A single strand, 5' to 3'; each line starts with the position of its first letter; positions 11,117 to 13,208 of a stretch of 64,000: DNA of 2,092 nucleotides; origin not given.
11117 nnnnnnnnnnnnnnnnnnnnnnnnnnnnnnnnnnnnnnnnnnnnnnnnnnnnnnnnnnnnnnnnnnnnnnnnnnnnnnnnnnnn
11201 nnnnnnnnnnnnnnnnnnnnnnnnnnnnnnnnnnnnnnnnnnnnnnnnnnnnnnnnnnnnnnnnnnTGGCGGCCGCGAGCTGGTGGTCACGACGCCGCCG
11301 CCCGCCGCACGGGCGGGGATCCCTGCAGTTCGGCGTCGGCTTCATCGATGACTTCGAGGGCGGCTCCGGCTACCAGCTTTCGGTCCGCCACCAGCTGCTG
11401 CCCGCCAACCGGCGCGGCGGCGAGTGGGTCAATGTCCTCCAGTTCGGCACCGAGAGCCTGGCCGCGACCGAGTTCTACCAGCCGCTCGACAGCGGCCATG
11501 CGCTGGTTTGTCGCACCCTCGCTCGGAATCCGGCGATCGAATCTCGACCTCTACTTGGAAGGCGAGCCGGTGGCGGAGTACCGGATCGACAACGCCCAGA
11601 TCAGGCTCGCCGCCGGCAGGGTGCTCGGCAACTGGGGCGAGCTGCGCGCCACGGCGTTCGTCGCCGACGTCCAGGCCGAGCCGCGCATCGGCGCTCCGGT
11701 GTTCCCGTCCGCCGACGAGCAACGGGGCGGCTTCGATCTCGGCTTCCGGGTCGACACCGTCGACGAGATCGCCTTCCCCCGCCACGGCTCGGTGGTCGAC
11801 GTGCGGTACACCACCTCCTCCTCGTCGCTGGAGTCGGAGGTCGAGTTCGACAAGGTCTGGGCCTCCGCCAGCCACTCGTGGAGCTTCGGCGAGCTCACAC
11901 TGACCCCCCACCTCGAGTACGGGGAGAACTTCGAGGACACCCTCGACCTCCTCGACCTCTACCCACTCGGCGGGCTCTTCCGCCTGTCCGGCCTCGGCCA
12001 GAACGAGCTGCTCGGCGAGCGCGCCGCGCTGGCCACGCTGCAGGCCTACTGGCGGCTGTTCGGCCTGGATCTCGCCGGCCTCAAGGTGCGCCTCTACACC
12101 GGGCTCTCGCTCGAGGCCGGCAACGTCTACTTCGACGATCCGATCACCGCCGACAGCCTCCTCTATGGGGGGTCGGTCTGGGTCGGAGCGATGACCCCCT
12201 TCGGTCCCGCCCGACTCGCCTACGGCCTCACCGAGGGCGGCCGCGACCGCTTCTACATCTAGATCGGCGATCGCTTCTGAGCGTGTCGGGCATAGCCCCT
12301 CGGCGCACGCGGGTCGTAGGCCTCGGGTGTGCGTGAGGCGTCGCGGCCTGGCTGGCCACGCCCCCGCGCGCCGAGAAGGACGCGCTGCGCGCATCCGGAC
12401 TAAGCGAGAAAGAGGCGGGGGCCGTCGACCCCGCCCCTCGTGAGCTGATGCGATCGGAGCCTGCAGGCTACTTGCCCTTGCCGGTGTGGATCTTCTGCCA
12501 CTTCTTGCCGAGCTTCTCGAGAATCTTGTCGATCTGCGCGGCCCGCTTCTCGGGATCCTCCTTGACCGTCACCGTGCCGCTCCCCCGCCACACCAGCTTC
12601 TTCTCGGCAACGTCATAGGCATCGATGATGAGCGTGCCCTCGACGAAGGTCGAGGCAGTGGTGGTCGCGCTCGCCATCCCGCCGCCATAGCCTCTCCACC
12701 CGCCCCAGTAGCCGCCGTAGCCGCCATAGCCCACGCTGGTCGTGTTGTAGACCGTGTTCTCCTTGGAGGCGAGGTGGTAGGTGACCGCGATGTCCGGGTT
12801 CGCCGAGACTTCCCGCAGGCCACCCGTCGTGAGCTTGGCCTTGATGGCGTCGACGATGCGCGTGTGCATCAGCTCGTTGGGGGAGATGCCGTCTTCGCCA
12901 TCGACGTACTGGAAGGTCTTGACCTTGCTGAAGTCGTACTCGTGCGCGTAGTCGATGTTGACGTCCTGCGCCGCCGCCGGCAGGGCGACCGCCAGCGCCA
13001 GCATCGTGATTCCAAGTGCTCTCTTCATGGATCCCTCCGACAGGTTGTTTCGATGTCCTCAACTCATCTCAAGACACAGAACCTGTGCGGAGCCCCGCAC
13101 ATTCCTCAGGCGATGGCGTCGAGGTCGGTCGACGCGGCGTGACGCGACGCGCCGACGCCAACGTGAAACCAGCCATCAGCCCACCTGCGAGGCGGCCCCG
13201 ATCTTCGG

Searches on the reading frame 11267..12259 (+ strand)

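Call 44: search_protein_families(library=pfam, proteins=[window:11267-12259:+], max_evalue=0.00001)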
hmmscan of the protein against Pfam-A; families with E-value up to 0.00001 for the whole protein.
window:11267-12259:+ (331 aa): 1 family
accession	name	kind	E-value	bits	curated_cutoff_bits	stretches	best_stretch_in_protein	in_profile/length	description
PF01103.29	Omp85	-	2.1e-07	31.2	24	1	156-321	117-304/325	Omp85 superfamily domain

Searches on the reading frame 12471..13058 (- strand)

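Call 44: search_protein_families(library=pfam, proteins=[window:12471-13058:-], max_evalue=0.00001)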
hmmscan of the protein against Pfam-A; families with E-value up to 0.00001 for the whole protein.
window:12471-13058:- (196 aa): 1 family
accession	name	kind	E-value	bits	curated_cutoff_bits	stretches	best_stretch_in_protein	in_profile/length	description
PF13590.11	DUF4136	-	1.6e-33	116.8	32.8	1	33-182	1-145/152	Domain of unknown function (DUF4136)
